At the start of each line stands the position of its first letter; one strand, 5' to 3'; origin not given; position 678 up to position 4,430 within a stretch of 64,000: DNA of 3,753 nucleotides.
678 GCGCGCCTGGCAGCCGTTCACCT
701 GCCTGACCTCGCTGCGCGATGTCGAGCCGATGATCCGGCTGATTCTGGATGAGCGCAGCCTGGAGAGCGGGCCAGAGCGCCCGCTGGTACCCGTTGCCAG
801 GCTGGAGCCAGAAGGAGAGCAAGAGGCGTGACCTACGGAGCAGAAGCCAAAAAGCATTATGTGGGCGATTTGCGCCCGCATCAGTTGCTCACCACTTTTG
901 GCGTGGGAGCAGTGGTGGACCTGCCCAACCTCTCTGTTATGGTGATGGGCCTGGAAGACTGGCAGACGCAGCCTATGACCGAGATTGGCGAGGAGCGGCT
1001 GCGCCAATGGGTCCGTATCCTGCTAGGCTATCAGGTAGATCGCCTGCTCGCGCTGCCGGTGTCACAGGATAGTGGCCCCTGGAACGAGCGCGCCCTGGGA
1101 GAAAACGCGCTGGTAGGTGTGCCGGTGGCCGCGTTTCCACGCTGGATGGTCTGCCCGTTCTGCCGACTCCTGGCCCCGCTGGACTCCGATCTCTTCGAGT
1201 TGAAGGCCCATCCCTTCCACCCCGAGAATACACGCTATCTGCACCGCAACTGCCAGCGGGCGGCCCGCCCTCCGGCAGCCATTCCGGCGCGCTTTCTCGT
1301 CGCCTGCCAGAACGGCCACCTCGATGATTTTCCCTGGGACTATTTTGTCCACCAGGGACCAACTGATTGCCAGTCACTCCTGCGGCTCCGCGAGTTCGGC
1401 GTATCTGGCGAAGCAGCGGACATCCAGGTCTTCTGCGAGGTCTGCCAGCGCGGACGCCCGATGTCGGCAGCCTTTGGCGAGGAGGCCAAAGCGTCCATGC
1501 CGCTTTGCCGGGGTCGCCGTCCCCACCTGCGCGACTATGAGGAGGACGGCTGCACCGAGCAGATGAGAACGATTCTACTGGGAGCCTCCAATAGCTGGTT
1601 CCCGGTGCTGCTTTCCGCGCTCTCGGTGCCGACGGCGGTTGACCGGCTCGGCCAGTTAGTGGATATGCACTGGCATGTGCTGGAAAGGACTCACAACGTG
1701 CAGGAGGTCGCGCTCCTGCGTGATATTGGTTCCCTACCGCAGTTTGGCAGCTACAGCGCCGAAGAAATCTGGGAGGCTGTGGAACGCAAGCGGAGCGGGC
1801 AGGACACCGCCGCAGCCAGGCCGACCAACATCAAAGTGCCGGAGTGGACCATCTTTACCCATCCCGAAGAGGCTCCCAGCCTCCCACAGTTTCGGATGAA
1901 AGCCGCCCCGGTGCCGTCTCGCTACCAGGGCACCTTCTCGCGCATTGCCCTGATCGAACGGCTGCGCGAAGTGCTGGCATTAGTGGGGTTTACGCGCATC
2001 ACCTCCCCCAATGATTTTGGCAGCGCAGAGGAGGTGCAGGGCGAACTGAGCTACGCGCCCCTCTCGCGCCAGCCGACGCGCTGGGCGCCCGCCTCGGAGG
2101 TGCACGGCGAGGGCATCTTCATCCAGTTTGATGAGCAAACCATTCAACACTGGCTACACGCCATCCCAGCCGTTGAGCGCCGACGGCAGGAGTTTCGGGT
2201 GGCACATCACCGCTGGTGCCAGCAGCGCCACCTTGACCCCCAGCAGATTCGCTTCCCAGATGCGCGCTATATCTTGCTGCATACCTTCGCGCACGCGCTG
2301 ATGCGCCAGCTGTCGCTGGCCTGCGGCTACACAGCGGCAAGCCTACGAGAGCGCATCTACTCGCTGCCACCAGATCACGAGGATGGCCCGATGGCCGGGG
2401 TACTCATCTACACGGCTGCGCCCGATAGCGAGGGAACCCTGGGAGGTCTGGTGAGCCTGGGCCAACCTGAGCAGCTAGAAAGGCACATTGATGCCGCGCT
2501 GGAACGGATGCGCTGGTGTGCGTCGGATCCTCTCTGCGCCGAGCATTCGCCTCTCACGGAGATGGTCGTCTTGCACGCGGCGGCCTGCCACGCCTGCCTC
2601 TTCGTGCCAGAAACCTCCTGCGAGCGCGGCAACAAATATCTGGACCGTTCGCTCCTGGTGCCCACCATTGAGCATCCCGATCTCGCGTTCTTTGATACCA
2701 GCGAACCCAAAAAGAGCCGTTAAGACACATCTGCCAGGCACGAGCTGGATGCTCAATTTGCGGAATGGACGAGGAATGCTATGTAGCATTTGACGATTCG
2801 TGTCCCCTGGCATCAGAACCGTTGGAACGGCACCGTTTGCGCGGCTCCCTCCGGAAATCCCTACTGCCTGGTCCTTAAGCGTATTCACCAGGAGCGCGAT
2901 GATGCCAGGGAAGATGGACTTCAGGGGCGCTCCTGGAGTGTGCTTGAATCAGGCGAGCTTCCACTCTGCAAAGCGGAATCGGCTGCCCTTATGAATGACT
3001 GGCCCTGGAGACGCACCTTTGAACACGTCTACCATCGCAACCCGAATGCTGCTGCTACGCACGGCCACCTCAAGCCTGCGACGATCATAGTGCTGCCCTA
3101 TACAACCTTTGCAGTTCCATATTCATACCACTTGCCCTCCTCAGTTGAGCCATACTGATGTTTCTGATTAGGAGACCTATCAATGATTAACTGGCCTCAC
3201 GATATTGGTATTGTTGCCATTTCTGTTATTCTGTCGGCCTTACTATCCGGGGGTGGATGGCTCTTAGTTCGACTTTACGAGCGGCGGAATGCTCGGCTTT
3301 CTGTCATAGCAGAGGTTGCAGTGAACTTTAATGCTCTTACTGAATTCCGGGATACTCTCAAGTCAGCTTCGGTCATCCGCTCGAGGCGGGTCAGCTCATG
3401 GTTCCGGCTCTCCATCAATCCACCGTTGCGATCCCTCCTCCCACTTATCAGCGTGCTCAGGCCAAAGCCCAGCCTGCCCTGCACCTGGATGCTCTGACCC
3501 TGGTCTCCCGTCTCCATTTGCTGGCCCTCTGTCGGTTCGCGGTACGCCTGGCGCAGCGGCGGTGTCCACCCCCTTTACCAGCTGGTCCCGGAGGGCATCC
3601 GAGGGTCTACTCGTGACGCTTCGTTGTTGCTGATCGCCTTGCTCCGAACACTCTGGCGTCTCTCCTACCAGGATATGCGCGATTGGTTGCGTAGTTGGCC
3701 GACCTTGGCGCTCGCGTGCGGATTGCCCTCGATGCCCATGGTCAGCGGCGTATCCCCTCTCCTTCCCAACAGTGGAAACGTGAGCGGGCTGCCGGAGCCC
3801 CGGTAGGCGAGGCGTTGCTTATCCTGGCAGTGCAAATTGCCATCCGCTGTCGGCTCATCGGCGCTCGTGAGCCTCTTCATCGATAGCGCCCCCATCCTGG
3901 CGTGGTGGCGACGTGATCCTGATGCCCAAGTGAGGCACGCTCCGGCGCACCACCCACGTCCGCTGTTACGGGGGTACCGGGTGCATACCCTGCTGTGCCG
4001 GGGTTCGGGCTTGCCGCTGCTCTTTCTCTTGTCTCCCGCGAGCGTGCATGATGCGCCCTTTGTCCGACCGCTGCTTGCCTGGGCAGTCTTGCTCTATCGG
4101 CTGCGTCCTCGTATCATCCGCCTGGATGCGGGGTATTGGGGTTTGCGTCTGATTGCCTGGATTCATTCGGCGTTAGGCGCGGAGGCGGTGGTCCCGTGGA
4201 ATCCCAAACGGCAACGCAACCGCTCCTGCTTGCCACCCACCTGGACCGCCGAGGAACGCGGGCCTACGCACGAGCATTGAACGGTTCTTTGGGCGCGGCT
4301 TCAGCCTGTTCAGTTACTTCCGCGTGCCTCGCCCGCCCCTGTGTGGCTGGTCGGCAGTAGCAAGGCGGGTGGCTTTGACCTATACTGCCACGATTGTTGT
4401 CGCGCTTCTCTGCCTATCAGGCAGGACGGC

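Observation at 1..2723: DISARM-like defence core (DrmA-type helicase tail + stand-alone DUF1998 protein) cut by the window edge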

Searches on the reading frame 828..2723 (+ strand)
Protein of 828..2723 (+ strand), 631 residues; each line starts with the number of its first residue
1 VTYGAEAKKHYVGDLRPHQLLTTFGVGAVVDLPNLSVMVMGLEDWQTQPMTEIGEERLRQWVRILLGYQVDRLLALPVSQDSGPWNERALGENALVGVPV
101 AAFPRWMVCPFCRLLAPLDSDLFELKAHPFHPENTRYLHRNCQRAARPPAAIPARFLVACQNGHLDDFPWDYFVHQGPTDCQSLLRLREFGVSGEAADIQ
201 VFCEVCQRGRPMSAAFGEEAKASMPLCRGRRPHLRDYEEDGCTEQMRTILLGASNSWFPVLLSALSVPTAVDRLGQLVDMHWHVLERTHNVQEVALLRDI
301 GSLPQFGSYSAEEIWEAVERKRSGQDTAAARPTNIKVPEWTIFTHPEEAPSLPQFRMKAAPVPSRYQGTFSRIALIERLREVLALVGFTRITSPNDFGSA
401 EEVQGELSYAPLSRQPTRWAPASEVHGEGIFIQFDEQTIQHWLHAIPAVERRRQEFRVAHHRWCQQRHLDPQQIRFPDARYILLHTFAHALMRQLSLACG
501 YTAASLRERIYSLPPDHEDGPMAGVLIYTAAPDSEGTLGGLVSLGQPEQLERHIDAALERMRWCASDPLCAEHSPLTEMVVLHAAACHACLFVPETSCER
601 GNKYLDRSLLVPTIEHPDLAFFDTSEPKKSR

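Call 3: search_protein_families(library=pfam, proteins=[window:828-2723:+], max_evalue=0.1)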
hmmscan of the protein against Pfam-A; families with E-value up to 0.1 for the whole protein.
window:828-2723:+ (631 aa): 1 family
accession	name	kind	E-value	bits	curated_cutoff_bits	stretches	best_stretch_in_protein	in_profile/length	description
PF09369.15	MZB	-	3e-11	44.3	24.2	1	487-591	1-80/80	MrfA Zn-binding domain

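Call 4: search_protein_families(library=padloc, proteins=[window:828-2723:+], max_evalue=0.1)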
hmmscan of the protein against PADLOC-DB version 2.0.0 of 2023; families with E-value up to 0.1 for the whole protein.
window:828-2723:+ (631 aa): 4 families
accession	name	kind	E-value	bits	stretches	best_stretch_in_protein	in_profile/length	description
PDLC02583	DrmB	-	6.3e-76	254.7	2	371-613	374-604/606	DrmB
PDLC02584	DrmB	-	4.7e-75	251.1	1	185-623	8-443/445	DrmB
PDLC02579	DrmB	-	1.7e-74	248.6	1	303-622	4-313/314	DrmB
PDLC02582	DrmB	-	3.7e-11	40.3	1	479-614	521-636/649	DrmB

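Call 5: search_protein_families(library=ncbifam, proteins=[window:828-2723:+], max_evalue=0.1)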
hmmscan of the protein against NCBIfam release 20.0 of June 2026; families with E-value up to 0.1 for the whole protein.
window:828-2723:+ (631 aa): 1 family
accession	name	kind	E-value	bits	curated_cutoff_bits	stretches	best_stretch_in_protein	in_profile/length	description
NF038324.1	DrmB_fam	subfamily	1.4e-209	697.9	240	1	12-613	2-604/604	DrmB family protein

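Call 15: find_related_loci(query=window:828-2723:+, collection=genome_contigs, flank=10000)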
Query window:828-2723:+ (631 aa) in genome_contigs; peptide patterns used: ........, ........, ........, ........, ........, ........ (x = any residue, [..] = any of these).
30 stretches matched a pattern; 6 encode a relative of the query (tblastn E <= 1e-3); 6 distinct loci.
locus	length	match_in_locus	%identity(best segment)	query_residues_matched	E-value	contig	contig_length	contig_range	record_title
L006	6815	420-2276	61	6-622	0e+0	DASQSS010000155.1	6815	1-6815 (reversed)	MAG TPA_asm: Ktedonobacterales bacterium isolate SMAG_U10915 k141_45466, whole genome shotgun sequence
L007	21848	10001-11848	48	6-622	0e+0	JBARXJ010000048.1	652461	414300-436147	MAG: Microcoleaceae cyanobacterium isolate MFD12174_ilm_asm_bin3 k127_28726, whole genome shotgun sequence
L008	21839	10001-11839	47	7-622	6e-180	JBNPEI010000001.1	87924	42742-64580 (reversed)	MAG: Rhodospirillales bacterium isolate fr_S2C249 S2CNODE_118_length_87924_cov_15_651025, whole genome shotgun sequence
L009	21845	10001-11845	48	12-623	5e-179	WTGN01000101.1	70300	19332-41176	MAG: Chloroflexi bacterium isolate CO36388bin_16 NODE_77_length_70300_cov_110.025938, whole genome shotgun sequence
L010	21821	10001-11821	45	12-622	2e-152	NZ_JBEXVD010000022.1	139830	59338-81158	Streptomyces sp. NPDC005963 NPDC005963_279_F9.ctg-0022, whole genome shotgun sequence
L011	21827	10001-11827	46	12-623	9e-175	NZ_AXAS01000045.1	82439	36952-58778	Bradyrhizobium sp. Ec3.3 YUUDRAFT_scaffold_40.41_C, whole genome shotgun sequence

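Call 18: search_protein_families(library=padloc, proteins=[L006:2298-3116:+, L007:11853-12659:+, L008:11855-12616:+, L011:11838-12599:+, L006:3097-3705:+, L006:4009-5766:+, L008:12617-13180:+, L008:13177-14943:+, L010:11665-12612:+], max_evalue=0.001)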
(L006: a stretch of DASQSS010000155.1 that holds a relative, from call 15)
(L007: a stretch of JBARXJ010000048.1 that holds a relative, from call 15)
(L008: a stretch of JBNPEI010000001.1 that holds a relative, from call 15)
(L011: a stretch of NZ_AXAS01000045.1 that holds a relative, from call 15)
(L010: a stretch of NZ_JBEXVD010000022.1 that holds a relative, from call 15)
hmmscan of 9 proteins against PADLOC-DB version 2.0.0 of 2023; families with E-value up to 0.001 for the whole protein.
L006:2298-3116:+ (272 aa): 25 families
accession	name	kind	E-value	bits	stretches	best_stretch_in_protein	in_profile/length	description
PDLC02605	DrmC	-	3e-75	251.3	1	13-272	6-268/270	DrmC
PDLC02585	DrmC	-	7.6e-66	220.3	1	14-272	3-253/253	DrmC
PDLC02606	DrmC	-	5.4e-51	170.9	1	89-271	2-181/182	DrmC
PDLC02589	DrmC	-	2.4e-47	159.3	1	78-272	66-262/264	DrmC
PDLC02607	DrmC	-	1.9e-44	150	1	16-267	7-257/265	DrmC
PDLC02588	DrmC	-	1.2e-42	144.3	1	35-271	22-251/256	DrmC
PDLC02595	DrmC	-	8.8e-42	141.7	1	58-271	52-266/269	DrmC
PDLC02602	DrmC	-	1.8e-38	130.6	1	14-267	5-252/381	DrmC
PDLC02597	DrmC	-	2.1e-30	104.4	1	97-253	72-225/242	DrmC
PDLC02587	DrmC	-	2.4e-22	77.2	1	80-272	58-264/267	DrmC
PDLC02612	DrmC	-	2.6e-16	57.9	1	92-271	64-232/235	DrmC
PDLC02614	DrmC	-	1.1e-15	55.7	1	118-252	20-140/153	DrmC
PDLC02616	DrmC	-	2.2e-14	51.6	1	210-271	162-223/224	DrmC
PDLC02591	DrmC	-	7.1e-14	49.6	1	103-271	93-258/260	DrmC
PDLC02608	DrmC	-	7.5e-14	49.9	1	105-257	1-145/162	DrmC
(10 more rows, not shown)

L007:11853-12659:+ (268 aa): 23 families
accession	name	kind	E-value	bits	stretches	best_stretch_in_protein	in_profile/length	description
PDLC02605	DrmC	-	4.5e-110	365.5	1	2-266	3-268/270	DrmC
PDLC02585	DrmC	-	5.7e-64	214.1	1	5-265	2-252/253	DrmC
PDLC02589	DrmC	-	3.2e-51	172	1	4-266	3-262/264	DrmC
PDLC02606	DrmC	-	1.1e-47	160.1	1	83-264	4-180/182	DrmC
PDLC02607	DrmC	-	2.6e-45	152.8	1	6-259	5-255/265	DrmC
PDLC02602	DrmC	-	5.8e-45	151.9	1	57-261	52-252/381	DrmC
PDLC02588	DrmC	-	1.4e-41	140.8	1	14-266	13-252/256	DrmC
PDLC02595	DrmC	-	4.7e-40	136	1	54-265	56-266/269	DrmC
PDLC02597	DrmC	-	3.4e-34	116.8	1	47-254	39-232/242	DrmC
PDLC02587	DrmC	-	1.8e-23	80.9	1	68-267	54-265/267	DrmC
PDLC02616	DrmC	-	2.1e-18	64.8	1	84-266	52-224/224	DrmC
PDLC02614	DrmC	-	2.1e-18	64.6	1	97-258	5-151/153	DrmC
PDLC02608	DrmC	-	5.9e-18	63.2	1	98-265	2-159/162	DrmC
PDLC02591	DrmC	-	4.2e-16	56.9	1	94-265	92-258/260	DrmC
PDLC02610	DrmC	-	1.7e-13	49.2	1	185-264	28-103/107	DrmC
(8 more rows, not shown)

L008:11855-12616:+ (253 aa): 25 families
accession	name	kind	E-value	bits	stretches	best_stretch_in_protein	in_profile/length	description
PDLC02585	DrmC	-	3.7e-106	352.3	1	1-253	1-253/253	DrmC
PDLC02606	DrmC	-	1.8e-74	247.4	1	72-253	1-182/182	DrmC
PDLC02602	DrmC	-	4.1e-65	218.2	1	1-250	3-254/381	DrmC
PDLC02588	DrmC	-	1.5e-54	183.3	1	6-252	8-251/256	DrmC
PDLC02605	DrmC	-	5.6e-48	161.9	1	3-251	7-266/270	DrmC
PDLC02607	DrmC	-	5.4e-45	151.8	1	3-247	5-256/265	DrmC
PDLC02597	DrmC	-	6.3e-42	142.1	1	77-246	69-233/242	DrmC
PDLC02610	DrmC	-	2e-38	129.4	1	150-250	2-102/107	DrmC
PDLC02595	DrmC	-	9.3e-37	125.2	1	37-252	44-266/269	DrmC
PDLC02589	DrmC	-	4.3e-34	115.8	1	64-253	68-262/264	DrmC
PDLC02587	DrmC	-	8.9e-19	65.5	2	194-253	205-264/267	DrmC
PDLC02614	DrmC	-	2.1e-18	64.6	1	87-243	3-149/153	DrmC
PDLC02616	DrmC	-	8.3e-18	62.8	1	66-252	43-223/224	DrmC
PDLC02615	DrmC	-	1.6e-16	58.3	1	49-232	14-196/218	DrmC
PDLC02591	DrmC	-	5.4e-16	56.5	1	23-250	27-256/260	DrmC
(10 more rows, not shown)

L011:11838-12599:+ (253 aa): 29 families (the best 25 are shown)
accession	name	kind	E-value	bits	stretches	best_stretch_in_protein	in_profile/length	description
PDLC02585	DrmC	-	6.8e-106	351.5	1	1-251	1-251/253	DrmC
PDLC02606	DrmC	-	7.3e-76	252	1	73-251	2-180/182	DrmC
PDLC02602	DrmC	-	3.1e-62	208.8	1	1-250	3-254/381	DrmC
PDLC02588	DrmC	-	9e-52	174.2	1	3-250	5-249/256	DrmC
PDLC02597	DrmC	-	1.7e-42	143.9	1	35-247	34-234/242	DrmC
PDLC02607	DrmC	-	1e-41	141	1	3-247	5-256/265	DrmC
PDLC02605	DrmC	-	1.5e-41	140.8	1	34-251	42-266/270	DrmC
PDLC02610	DrmC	-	1.1e-37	127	1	150-251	2-103/107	DrmC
PDLC02595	DrmC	-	2.2e-36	124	1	23-250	30-264/269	DrmC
PDLC02589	DrmC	-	8.7e-34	114.8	1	60-250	64-259/264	DrmC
PDLC02616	DrmC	-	1.1e-20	72.2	1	67-250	44-221/224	DrmC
PDLC02587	DrmC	-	1.1e-18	65.2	2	189-251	200-262/267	DrmC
PDLC02608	DrmC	-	4.3e-18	63.7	1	90-250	2-157/162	DrmC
PDLC02614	DrmC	-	3.1e-17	60.8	1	88-243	4-149/153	DrmC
PDLC02615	DrmC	-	5.2e-16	56.7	1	86-233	51-197/218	DrmC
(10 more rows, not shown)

L006:3097-3705:+ (202 aa): 0 families

L006:4009-5766:+ (585 aa): 1 family
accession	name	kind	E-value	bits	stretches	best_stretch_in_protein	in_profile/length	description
PDLC04133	mad1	-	0.00046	18.4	1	349-371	7-29/60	mads_1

L008:12617-13180:+ (187 aa): 1 family
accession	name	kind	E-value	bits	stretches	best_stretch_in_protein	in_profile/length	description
PDLC03397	Vsr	-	2.5e-41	139.4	1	2-142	3-144/156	Type II nicking endonuclease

L008:13177-14943:+ (588 aa): 9 families
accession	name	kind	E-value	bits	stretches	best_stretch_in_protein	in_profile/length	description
PDLC02419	Aga_SIR2-PNTD1-PNTD2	-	9.1e-193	640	1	11-585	1-556/558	Class I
PDLC02401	Aga_SIR2-PNTD1-PNTD2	-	1.2e-177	589.9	1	38-585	1-522/524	Class I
PDLC02420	Aga_SIR2-PNTD1-PNTD2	-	6.9e-75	251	1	14-551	16-512/1010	Class I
PDLC02384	pAgo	-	2.2e-60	203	1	15-558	19-526/1030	-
PDLC02402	Aga_SIR2-PNTD1-PNTD2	-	6e-27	92.1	1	21-304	18-298/876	Class I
PDLC05061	PDC-S65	-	3e-17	61.1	1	12-275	27-274/592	-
PDLC05060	PDC-S65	-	6.2e-09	33.3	1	105-226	19-138/503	-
PDLC02418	Aga_SIR2-Kinase-PNTD1-PNTD2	-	1.9e-08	30.9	1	182-291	34-143/756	Class I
PDLC04093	SIR2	-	0.00086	16.4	0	7-151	14-169/395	-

L010:11665-12612:+ (315 aa): 27 families (the best 25 are shown)
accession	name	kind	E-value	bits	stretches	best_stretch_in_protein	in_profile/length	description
PDLC02607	DrmC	-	3.4e-77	257.3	1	73-314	3-263/265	DrmC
PDLC02585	DrmC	-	7.6e-35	118.7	1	76-306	4-246/253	DrmC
PDLC02588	DrmC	-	7.6e-30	102.4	1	84-308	14-247/256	DrmC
PDLC02606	DrmC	-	8.7e-27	92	1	158-306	15-175/182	DrmC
PDLC02595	DrmC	-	9e-27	92.5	1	123-305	57-259/269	DrmC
PDLC02602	DrmC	-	2.8e-19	67.4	1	89-293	19-237/381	DrmC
PDLC02605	DrmC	-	2.9e-19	67.7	1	76-302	8-257/270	DrmC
PDLC02614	DrmC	-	1e-17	62.3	1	178-294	22-141/153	DrmC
PDLC02597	DrmC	-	1.6e-17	62.2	1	121-291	42-222/242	DrmC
PDLC02612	DrmC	-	1.4e-16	58.7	1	142-308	61-228/235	DrmC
PDLC02589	DrmC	-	1.6e-16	58.3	1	83-306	13-255/264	DrmC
PDLC02587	DrmC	-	1.8e-15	54.7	2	248-304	199-255/267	DrmC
PDLC02608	DrmC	-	3.4e-14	51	1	164-287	4-134/162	DrmC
PDLC02616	DrmC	-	3.5e-12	44.4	1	162-293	66-204/224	DrmC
PDLC02609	DrmC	-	1.1e-10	40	1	147-291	69-219/241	DrmC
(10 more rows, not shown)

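Call 102: search_solved_structures(query=window:828-2720:+, max_evalue=0.001)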
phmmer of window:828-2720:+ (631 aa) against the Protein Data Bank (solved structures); distinct sequences matched with E-value up to 0.001: 1.
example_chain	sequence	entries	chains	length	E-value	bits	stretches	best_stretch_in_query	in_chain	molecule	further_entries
7s9v_B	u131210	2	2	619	6.7e-177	592.9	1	9-622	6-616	DrmB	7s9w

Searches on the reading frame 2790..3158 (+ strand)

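Call 3: search_protein_families(library=pfam, proteins=[window:2790-3158:+], max_evalue=0.1)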
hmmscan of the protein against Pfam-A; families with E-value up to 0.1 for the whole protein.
window:2790-3158:+ (122 aa): 0 families

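Call 4: search_protein_families(library=padloc, proteins=[window:2790-3158:+], max_evalue=0.1)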
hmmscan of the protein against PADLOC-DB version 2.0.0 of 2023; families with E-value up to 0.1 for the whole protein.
window:2790-3158:+ (122 aa): 3 families
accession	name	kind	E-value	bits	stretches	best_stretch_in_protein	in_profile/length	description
PDLC05065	PDC-S68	-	1.1e-34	117.5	1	1-118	8-122/1221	-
PDLC05066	PDC-S68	-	2.2e-12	43.9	1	1-105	5-111/1202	-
PDLC05064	PDC-S68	-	8.7e-11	38.3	1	1-62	73-139/1273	-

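Call 5: search_protein_families(library=ncbifam, proteins=[window:2790-3158:+], max_evalue=0.1)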
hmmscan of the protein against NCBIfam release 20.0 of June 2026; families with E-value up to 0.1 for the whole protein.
window:2790-3158:+ (122 aa): 0 families

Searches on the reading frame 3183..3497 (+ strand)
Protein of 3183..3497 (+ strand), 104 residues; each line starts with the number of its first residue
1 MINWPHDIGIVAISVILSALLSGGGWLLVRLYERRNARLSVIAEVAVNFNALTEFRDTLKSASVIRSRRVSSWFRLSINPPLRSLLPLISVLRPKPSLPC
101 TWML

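Call 3: search_protein_families(library=pfam, proteins=[window:3183-3497:+], max_evalue=0.1)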
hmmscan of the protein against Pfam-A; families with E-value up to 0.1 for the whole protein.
window:3183-3497:+ (104 aa): 1 family
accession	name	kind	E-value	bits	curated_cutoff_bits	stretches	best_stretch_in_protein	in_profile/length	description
PF03707.21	MHYT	-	0.055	13.9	21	0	6-39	23-56/59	Bacterial signalling protein N terminal repeat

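Call 4: search_protein_families(library=padloc, proteins=[window:3183-3497:+], max_evalue=0.1)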
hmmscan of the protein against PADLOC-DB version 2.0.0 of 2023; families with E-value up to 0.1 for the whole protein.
window:3183-3497:+ (104 aa): 0 families

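Call 5: search_protein_families(library=ncbifam, proteins=[window:3183-3497:+], max_evalue=0.1)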
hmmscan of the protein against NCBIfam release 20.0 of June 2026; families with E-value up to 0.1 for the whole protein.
window:3183-3497:+ (104 aa): 0 families

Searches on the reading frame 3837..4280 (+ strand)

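Call 3: search_protein_families(library=pfam, proteins=[window:3837-4280:+], max_evalue=0.1)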
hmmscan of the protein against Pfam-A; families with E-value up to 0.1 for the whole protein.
window:3837-4280:+ (147 aa): 1 family
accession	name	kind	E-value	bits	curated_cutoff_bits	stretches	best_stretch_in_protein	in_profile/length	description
PF01609.27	DDE_Tnp_1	-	1.5e-08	35.1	23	1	43-121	32-106/200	Transposase DDE domain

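Call 5: search_protein_families(library=ncbifam, proteins=[window:3837-4280:+], max_evalue=0.1)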
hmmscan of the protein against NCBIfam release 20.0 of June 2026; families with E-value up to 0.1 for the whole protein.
window:3837-4280:+ (147 aa): 4 families
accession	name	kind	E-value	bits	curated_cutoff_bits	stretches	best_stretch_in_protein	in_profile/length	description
NF033551.1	transpos_IS1182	equivalog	7.2e-09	35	270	1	26-128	250-349/488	IS1182 family transposase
NF033580.1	transpos_IS5_3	equivalog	3.1e-06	26.9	110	1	49-128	128-211/258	IS5 family transposase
NF033520.1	transpos_IS982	equivalog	0.0039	16.8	130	1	46-112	113-173/243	IS982 family transposase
NF033592.1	transpos_IS4_1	equivalog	0.012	14.8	115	1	44-120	135-205/332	IS4 family transposase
